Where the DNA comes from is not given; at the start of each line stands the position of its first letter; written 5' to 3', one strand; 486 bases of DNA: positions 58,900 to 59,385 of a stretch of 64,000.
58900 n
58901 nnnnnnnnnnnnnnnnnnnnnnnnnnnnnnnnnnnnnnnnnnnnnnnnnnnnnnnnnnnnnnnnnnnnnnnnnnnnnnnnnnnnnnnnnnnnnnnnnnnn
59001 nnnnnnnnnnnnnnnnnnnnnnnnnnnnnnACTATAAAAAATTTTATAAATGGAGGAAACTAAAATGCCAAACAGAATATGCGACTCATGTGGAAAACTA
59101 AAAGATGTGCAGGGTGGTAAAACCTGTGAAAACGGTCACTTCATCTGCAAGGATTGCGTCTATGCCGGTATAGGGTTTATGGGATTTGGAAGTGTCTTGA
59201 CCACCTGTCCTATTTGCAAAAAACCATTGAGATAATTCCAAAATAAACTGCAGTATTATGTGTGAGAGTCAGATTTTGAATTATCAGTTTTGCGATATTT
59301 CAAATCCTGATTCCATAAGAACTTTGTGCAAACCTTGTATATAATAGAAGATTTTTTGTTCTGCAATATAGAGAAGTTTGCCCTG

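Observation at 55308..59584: Compact defence islet: hicB - degraded hicA - giant GmrSD-like DUF262/DUF1524 protein - Zn-ribbon mini-protein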

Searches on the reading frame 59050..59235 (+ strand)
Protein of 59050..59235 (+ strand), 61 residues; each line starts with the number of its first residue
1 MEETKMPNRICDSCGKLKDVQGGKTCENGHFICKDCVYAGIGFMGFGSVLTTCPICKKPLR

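Call 3: search_protein_families(library=pfam, proteins=[window:59050-59235:+], max_evalue=0.01)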
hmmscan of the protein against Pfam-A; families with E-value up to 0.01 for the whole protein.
window:59050-59235:+ (61 aa): 2 families
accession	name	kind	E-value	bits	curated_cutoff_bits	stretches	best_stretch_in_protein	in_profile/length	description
PF21362.3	Sina_RING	-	0.003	18.1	29.3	1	25-36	14-25/35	E3 ubiquitin-protein ligase sina/sinah, RING finger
PF01783.29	Ribosomal_L32p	-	0.0049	17.5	21.3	0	3-16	34-47/56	Ribosomal L32p protein family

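Call 4: search_protein_families(library=padloc, proteins=[window:59050-59235:+], max_evalue=0.01)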
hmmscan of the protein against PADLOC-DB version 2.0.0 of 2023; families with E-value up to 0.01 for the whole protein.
window:59050-59235:+ (61 aa): 0 families

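Call 5: search_protein_families(library=ncbifam, proteins=[window:59050-59235:+], max_evalue=0.01)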
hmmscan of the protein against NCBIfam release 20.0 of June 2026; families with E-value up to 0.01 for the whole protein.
window:59050-59235:+ (61 aa): 1 family
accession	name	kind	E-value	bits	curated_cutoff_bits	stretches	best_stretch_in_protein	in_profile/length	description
NF045648.2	2X_seleno_MbdU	exception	0.0053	15.7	600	1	8-37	56-83/468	metal-binding double selenoprotein MbdU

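Call 16: find_homologous_proteins(query=window:59065-59232:+, max_evalue=0.001)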
Query seq(56 aa) (56 aa): 11 proteins with E <= 0.001 among 11 candidates.
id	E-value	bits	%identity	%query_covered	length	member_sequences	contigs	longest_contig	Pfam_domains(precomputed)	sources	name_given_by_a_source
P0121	3.8e-26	108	84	98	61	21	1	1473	-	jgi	-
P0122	7.5e-26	107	82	100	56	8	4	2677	-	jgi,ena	-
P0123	5.5e-24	101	75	100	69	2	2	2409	-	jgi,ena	-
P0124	4.2e-22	95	74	96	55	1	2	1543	-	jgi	jgi:hypothetical protein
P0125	3.8e-19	85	67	100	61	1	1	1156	-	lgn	-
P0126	5.1e-18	82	70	100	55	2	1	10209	-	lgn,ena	-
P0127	2.3e-16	77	64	100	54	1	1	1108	-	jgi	-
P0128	3.4e-15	73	64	100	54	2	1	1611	-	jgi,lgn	jgi:NMD protein affecting ribosome stability and mRNA decay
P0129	6.8e-15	72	64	100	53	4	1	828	-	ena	-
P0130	1.2e-13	68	64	100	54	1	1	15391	-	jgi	jgi:hypothetical protein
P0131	2.5e-13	67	61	100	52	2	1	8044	PF03854.21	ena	-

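Call 17: find_encoding_contigs(protein=P0130, flank=5000, max_places=2)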
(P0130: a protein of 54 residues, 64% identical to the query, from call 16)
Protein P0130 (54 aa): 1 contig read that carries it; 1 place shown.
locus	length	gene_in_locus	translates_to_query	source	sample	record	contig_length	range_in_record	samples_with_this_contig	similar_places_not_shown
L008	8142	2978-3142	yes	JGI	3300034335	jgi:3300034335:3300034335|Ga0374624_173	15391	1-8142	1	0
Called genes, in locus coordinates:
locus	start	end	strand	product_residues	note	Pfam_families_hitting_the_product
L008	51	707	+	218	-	PF00899:ThiF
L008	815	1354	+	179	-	-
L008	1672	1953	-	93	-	-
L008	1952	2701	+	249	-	-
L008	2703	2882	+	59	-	-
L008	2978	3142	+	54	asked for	-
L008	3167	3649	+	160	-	PF00376:MerR, PF12728:HTH_17 (faint), PF13411:MerR_1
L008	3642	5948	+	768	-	PF08487:VIT, PF13757:VIT_2, PF00092:VWA, PF13519:VWA_2, PF13768:VWA_3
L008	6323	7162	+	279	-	PF00578:AhpC-TSA, PF08534:Redoxin, PF13098:Thioredoxin_2 (weak), PF13905:Thioredoxin_8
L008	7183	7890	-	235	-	PF00037:Fer4 (weak), PF12837:Fer4_6 (faint), PF12838:Fer4_7 (weak), PF13484:Fer4_16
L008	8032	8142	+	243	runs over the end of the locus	-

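Call 18: find_encoding_contigs(protein=P0126, flank=5000, max_places=2)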
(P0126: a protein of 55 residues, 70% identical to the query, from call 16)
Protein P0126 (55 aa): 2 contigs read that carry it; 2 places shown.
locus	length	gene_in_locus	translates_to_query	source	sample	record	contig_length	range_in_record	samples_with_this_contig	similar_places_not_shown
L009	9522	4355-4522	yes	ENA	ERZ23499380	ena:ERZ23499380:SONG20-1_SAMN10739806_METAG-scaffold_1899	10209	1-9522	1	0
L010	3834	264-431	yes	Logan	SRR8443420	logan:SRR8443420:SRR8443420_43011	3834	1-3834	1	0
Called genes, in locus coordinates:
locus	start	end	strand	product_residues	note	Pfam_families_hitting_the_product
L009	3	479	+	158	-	?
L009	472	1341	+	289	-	-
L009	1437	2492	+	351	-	PF00931:NB-ARC (weak), PF01637:ATPase_2 (weak), PF13191:AAA_16, PF24883:NPHP3_N (weak), PF13401:AAA_22, PF00004:AAA, PF05729:NACHT (weak), PF22703:Cdc6_lid, +3 more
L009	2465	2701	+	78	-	-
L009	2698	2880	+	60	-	PF08271:Zn_Ribbon_TF (faint)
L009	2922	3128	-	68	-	PF21748:UPF0150 (weak), PF15919:HicB_lk_antitox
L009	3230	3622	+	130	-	PF26406:DUF8104 (weak)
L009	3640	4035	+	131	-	PF12651:RHH_3 (faint)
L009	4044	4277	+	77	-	-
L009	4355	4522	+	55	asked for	-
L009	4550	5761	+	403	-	-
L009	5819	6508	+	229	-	-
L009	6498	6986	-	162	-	PF13560:HTH_31 (weak), PF01381:HTH_3, PF13443:HTH_26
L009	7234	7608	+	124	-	-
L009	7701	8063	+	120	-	-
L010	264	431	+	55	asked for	-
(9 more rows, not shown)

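Call 19: find_encoding_contigs(protein=P0131, flank=5000, max_places=2)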
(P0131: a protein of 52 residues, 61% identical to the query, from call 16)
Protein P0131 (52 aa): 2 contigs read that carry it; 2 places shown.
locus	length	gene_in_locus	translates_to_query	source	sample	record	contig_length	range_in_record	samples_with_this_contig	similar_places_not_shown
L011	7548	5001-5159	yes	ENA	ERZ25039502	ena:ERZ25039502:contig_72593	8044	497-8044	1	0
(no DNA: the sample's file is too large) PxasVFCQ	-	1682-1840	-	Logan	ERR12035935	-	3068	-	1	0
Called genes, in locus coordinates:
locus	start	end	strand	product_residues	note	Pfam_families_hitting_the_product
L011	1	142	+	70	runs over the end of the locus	-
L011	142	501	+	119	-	PF01244:Peptidase_M19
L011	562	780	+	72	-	PF01244:Peptidase_M19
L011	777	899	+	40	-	PF01244:Peptidase_M19 (weak)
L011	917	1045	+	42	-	-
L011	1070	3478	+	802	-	PF12770:CHAT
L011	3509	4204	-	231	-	-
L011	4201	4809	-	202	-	PF08281:Sigma70_r4_2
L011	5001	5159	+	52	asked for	PF03854:zf-P11 (weak)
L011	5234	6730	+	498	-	-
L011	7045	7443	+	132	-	-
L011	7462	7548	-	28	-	?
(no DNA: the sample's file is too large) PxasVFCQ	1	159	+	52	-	?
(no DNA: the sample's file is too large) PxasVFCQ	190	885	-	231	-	-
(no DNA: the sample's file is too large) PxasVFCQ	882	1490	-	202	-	PF08281:Sigma70_r4_2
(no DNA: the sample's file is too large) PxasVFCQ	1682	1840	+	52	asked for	PF03854:zf-P11 (weak)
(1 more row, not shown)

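Call 20: find_encoding_contigs(protein=P0122, flank=3000, max_places=4)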
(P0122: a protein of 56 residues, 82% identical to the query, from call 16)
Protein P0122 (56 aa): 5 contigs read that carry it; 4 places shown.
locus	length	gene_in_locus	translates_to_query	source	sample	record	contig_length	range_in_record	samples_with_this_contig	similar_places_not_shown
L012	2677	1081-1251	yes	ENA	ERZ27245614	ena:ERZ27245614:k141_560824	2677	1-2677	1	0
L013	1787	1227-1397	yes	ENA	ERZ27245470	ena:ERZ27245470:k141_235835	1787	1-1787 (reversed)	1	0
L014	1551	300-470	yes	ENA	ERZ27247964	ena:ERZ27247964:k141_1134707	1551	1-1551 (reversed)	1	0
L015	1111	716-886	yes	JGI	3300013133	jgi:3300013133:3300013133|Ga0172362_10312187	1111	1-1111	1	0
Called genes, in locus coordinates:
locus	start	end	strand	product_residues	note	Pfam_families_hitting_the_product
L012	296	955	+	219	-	-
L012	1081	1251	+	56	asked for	-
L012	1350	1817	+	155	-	-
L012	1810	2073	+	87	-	PF07833:Cu_amine_oxidN1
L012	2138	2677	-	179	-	?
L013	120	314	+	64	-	-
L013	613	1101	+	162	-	-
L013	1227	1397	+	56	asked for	-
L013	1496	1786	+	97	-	?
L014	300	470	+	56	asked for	-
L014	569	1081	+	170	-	-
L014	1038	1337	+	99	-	PF07833:Cu_amine_oxidN1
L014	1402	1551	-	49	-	?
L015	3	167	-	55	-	?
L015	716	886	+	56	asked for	-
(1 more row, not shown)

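Call 40: find_encoding_contigs(protein=window:59065-59235:+, flank=10000, max_places=10)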
Protein window:59065-59235:+ (56 aa): 24 contigs read that carry it; 5 places shown.
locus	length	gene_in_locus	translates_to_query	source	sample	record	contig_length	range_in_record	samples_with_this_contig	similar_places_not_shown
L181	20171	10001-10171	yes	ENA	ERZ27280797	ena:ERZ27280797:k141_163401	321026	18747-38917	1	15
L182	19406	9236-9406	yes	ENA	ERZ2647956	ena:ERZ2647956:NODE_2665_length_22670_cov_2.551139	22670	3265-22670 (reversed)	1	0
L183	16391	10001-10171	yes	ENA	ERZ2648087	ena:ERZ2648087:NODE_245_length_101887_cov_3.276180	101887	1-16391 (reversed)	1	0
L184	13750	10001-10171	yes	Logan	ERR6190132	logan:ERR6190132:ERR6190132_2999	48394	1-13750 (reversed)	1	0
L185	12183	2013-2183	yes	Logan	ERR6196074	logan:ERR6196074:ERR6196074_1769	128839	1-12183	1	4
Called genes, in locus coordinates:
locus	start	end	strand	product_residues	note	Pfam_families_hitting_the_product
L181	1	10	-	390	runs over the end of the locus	PF00465:Fe-ADH, PF13685:Fe-ADH_2, PF25137:ADH_Fe_C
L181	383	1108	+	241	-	PF01182:Glucosamine_iso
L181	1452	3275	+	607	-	PF02730:AFOR_N, PF01314:AFOR_C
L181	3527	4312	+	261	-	PF09339:HTH_IclR, PF01614:IclR_C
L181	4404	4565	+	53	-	-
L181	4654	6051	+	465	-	PF00474:SSF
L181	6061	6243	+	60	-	-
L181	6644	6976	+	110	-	-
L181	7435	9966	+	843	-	PF03235:GmrSD_N, PF07510:GmrSD_C, PF14088:DUF4268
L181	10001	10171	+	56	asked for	-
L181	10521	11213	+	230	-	PF00392:GntR, PF07729:FCD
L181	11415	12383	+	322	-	PF02073:Peptidase_M29 (faint), PF26233:NicX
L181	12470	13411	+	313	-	PF19300:BPD_transp_1_N, PF00528:BPD_transp_1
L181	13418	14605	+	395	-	PF12911:OppC_N, PF00528:BPD_transp_1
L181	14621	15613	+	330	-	PF02463:SMC_N (weak), PF00005:ABC_tran, PF13304:AAA_21 (weak), PF08352:oligo_HPY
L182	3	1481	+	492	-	?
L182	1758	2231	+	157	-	-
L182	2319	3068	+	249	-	-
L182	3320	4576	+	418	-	-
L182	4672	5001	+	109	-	-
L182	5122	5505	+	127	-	-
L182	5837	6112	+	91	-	PF03235:GmrSD_N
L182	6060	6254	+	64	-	-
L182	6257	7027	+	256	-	PF03235:GmrSD_N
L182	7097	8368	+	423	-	PF07510:GmrSD_C, PF14088:DUF4268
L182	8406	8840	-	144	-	PF12762:DDE_Tnp_IS1595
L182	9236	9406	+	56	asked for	-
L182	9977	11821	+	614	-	PF02730:AFOR_N, PF01314:AFOR_C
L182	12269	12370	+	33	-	-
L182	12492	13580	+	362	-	PF03577:Peptidase_C69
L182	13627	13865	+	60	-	-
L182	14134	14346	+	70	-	PF13458:Peripla_BP_6 (weak)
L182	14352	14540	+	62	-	PF13458:Peripla_BP_6 (weak)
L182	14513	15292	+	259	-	PF13458:Peripla_BP_6, PF13433:Peripla_BP_5 (weak), PF01094:ANF_receptor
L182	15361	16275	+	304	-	PF02653:BPD_transp_2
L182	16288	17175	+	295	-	PF02653:BPD_transp_2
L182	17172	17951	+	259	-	PF00005:ABC_tran, PF13304:AAA_21 (faint), PF12399:BCA_ABC_TP_C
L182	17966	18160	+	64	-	PF13555:AAA_29 (weak), PF00005:ABC_tran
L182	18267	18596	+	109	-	PF00005:ABC_tran, PF13304:AAA_21 (weak)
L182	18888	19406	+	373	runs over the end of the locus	PF04389:Peptidase_M28, PF01546:Peptidase_M20, PF05343:Peptidase_M42 (weak), PF07687:M20_dimer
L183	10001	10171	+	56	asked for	-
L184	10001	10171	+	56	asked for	-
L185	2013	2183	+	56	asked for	-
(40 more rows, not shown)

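Call 56: predict_structure(alignment_id=A2)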
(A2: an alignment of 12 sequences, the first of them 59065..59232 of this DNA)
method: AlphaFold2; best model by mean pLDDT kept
length: 56 residues; sequences in the alignment: 12
mean_pLDDT: 80.8   pTM: 0.60
mean pLDDT of the five models: 80.8, 79.6, 79.1, 77.2, 77.0
residues with pLDDT >= 90: 13; 70-90: 33; 50-70: 7; < 50: 3
segments of 3 or more residues with pLDDT < 50: none
pLDDT, mean of each block of 10 residues (from residue 1): 85 89 90 64 74 86
secondary structure, 60 per line:
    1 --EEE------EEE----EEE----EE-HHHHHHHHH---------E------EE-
elements in order: E3-5 E12-14 E19-21 H29-37

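Call 73: search_protein_representatives(alignment_id=A2)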
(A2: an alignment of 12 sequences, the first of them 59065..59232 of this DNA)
Query: 12 sequences, 56 profile positions. Proteins with E-value up to 0.001 (for the whole library): 120; up to 1e-10: 39; up to 1e-30: 0. The best 120 are listed.
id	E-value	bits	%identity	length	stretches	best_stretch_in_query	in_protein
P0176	6.7e-24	99.7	-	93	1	1-56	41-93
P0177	1.6e-23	98.5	-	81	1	1-56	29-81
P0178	2.2e-22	94.9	-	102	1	1-56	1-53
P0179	8.0e-22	93.1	-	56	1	1-56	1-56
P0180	5.6e-21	90.3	-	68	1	1-56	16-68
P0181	1.2e-20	89.3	-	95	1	1-56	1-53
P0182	6.6e-20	86.9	-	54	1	1-56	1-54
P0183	9.9e-20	86.4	-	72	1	1-56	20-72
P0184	3.3e-18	81.5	-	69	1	2-56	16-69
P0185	9.7e-18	80.0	-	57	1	2-56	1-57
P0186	2.2e-17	78.8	-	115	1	1-56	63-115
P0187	7.1e-16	74.0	-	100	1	1-44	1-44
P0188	1.1e-15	73.4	-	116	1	1-41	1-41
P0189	1.9e-15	72.6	-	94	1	1-56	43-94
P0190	2.4e-15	72.3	-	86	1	4-56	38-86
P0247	1.4e-07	47.4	-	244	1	3-55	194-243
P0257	1.4e-06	44.2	-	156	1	3-55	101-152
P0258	1.6e-06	44.0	-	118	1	4-56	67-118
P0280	2.7e-05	40.2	-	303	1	3-55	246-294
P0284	8.6e-05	38.5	-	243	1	1-54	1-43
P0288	2.2e-04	37.2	-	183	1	2-52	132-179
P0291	4.4e-04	36.2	-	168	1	3-55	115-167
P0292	4.5e-04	36.2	-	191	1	3-55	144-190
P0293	5.6e-04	35.9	-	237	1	2-36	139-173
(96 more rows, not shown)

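Call 74: search_protein_families(library=pfam, proteins=[P0247, P0280, P0284, P0288, P0291, P0292, P0293, P0257, P0258, P0186], max_evalue=0.01)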
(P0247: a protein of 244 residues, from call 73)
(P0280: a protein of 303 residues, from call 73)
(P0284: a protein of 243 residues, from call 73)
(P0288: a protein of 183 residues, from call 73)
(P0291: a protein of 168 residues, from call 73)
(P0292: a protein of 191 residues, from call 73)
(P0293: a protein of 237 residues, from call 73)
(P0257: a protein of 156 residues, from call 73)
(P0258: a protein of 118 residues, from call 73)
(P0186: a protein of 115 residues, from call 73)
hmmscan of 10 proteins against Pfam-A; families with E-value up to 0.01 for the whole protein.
P0247 (244 aa): 1 family
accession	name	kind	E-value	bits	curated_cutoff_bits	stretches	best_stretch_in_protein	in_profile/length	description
PF13643.11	DUF4145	-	8.2e-13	48.7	23.1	1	76-144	2-71/88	Domain of unknown function (DUF4145)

P0280 (303 aa): 3 families
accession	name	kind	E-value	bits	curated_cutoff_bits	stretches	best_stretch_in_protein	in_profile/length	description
PF01814.28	Hemerythrin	-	2.7e-07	31.6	25.3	1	11-75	2-58/127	Hemerythrin HHE cation binding domain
PF18912.6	DZR_2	-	0.0042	17.3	27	0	268-297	21-49/56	Double zinc ribbon domain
PF14634.12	zf-RING_5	-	0.0099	16.3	27.9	0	249-291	2-42/43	zinc-RING finger domain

P0284 (243 aa): 0 families

P0288 (183 aa): 1 family
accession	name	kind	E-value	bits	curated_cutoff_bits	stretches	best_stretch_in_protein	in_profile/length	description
PF13920.12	zf-C3HC4_3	-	0.0015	18.8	27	1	133-181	2-45/49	Zinc finger, C3HC4 type (RING finger)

P0291 (168 aa): 4 families
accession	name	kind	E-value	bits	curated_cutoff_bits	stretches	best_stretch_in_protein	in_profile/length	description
PF13920.12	zf-C3HC4_3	-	4e-05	23.8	27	1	115-166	2-45/49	Zinc finger, C3HC4 type (RING finger)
PF14634.12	zf-RING_5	-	4.9e-05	23.7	27.9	1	118-165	2-43/43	zinc-RING finger domain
PF14447.12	Prok-RING_4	-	0.0035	17.6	27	0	118-165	1-38/46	Prokaryotic RING finger family 4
PF21362.3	Sina_RING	-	0.0048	17.5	29.3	1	118-146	1-28/35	E3 ubiquitin-protein ligase sina/sinah, RING finger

P0292 (191 aa): 0 families

P0293 (237 aa): 0 families

P0257 (156 aa): 0 families

P0258 (118 aa): 0 families

P0186 (115 aa): 0 families

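Call 79: search_protein_families(library=pfam, proteins=[L182:8406-9164:-], max_evalue=0.01)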
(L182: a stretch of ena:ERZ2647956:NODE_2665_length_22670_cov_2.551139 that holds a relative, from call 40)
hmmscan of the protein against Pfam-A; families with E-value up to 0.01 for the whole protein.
L182:8406-9164:- (252 aa): 7 families
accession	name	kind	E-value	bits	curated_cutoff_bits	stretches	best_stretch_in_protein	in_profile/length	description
PF12762.13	DDE_Tnp_IS1595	-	3.4e-19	69.8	27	1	102-227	1-153/153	ISXO2-like transposase domain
PF12760.12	Zn_ribbon_IS1595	-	1.1e-05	25.7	25.4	1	11-34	20-44/46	Transposase zinc-ribbon domain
PF08271.17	Zn_Ribbon_TF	-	0.00036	20.5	29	1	11-35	2-27/43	TFIIB zinc-binding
PF01599.25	Ribosomal_S27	-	0.0025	18.1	22.3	1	7-36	15-44/44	Ribosomal protein S27a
PF13248.11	Zn_ribbon_3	-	0.0027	17.6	27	1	8-35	1-24/26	zinc-ribbon domain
PF07282.18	Cas12f1-like_TNB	-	0.0082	16.7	26.3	0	3-36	23-49/60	Cas12f1-like, TNB domain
PF23165.1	zf-C2H2_FBX41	-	0.0096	15.8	24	1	12-24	5-18/30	F-box only protein 41 C2H2 zinc finger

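Call 89: search_protein_families(library=phrogs, proteins=[window:59065-59232:+], max_evalue=0.01)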
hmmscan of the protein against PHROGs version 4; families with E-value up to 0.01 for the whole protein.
window:59065-59232:+ (56 aa): 0 families
